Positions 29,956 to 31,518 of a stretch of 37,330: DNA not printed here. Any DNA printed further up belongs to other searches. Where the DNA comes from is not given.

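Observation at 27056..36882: Repeat-bounded ~9.8 kb island with three radical SAM/SPASM plus Cys-rich micro-ORF modules: candidate undescribed RiPP system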

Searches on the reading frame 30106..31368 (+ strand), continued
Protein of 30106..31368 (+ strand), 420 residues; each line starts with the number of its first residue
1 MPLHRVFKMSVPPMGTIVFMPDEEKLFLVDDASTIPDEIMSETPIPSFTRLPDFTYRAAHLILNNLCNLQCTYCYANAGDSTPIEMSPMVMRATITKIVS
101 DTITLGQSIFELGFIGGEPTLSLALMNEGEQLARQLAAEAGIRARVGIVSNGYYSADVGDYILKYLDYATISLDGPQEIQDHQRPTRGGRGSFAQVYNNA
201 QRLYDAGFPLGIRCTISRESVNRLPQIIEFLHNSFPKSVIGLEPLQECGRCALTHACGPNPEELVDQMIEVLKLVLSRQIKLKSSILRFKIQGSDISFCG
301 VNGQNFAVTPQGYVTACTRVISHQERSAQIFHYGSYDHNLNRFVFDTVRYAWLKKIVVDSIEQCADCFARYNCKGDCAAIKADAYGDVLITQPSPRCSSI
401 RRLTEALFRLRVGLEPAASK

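Call 88: find_encoding_contigs(protein=P0015, flank=5000, max_places=1)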
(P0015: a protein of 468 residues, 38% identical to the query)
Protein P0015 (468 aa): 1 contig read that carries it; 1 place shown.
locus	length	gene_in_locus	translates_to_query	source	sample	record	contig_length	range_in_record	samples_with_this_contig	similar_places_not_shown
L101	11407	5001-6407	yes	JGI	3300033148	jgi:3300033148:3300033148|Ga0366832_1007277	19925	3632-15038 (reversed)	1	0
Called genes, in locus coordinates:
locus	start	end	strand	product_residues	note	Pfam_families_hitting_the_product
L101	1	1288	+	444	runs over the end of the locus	PF00890:FAD_binding_2 (faint), PF01134:GIDA (faint), PF01266:DAO (faint), PF03486:HI0933_like (faint), PF07992:Pyr_redox_2, PF13738:Pyr_redox_3, PF00070:Pyr_redox, PF02852:Pyr_redox_dim, +4 more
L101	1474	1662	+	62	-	-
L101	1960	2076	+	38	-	-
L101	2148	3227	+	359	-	PF04055:Radical_SAM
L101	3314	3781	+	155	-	PF13489:Methyltransf_23, PF08241:Methyltransf_11 (faint), PF08242:Methyltransf_12 (weak), PF13847:Methyltransf_31 (weak)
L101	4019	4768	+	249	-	PF01261:AP_endonuc_2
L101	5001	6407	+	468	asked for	PF13353:Fer4_12, PF04055:Radical_SAM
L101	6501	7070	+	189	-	-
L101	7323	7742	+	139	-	PF03773:ArsP_1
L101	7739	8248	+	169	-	-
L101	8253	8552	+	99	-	PF02579:Nitro_FeMo-Co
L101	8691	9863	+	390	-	PF21969:MGS_GT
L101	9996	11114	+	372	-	PF07907:YibE_F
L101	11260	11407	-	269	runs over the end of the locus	PF00950:ABC-3, PF01032:FecCD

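Call 89: find_encoding_contigs(protein=P0022, flank=5000, max_places=1)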
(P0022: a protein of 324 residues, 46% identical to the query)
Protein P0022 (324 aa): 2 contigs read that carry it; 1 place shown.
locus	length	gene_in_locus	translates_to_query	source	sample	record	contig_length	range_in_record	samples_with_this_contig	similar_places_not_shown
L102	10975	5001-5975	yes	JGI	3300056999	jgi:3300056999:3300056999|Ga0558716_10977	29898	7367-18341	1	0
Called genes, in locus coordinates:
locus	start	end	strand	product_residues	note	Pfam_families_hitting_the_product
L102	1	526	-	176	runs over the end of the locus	PF00560:LRR_1 (faint), PF13855:LRR_8, PF12799:LRR_4 (weak), PF23598:LRR_14, PF13855:LRR_8 (weak), PF12799:LRR_4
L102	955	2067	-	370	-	PF01757:Acyl_transf_3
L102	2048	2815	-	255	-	PF00657:Lipase_GDSL, PF13472:Lipase_GDSL_2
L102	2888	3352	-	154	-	PF00293:NUDIX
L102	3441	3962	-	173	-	-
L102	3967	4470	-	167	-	-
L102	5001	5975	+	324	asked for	PF04055:Radical_SAM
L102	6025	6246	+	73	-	-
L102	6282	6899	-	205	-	-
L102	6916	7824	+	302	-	-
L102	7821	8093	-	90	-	PF01541:GIY-YIG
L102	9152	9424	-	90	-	-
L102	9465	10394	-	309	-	PF13102:Phage_int_SAM_5 (weak), PF13495:Phage_int_SAM_4 (faint), PF02899:Phage_int_SAM_1, PF00589:Phage_integrase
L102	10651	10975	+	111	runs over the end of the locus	PF00312:Ribosomal_S15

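Call 90: find_encoding_contigs(protein=P0014, flank=5000, max_places=1)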
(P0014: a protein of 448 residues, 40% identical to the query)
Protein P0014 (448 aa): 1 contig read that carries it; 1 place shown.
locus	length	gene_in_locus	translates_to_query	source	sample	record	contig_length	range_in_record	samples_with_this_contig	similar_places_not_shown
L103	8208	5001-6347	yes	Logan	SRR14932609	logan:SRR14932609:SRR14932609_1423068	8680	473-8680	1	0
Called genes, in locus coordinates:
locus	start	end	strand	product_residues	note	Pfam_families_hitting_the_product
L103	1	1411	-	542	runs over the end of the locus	PF00239:Resolvase, PF07508:Recombinase (weak), PF13408:Zn_ribbon_recom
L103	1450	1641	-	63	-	-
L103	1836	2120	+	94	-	PF13560:HTH_31, PF12844:HTH_19 (weak), PF01381:HTH_3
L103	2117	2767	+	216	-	-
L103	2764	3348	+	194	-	-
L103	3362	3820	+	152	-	PF02075:RuvC (weak)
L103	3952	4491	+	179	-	PF02075:RuvC (weak)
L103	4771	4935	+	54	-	-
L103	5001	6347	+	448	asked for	PF04055:Radical_SAM, PF13353:Fer4_12 (weak)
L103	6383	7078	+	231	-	-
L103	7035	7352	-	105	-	-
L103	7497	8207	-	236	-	?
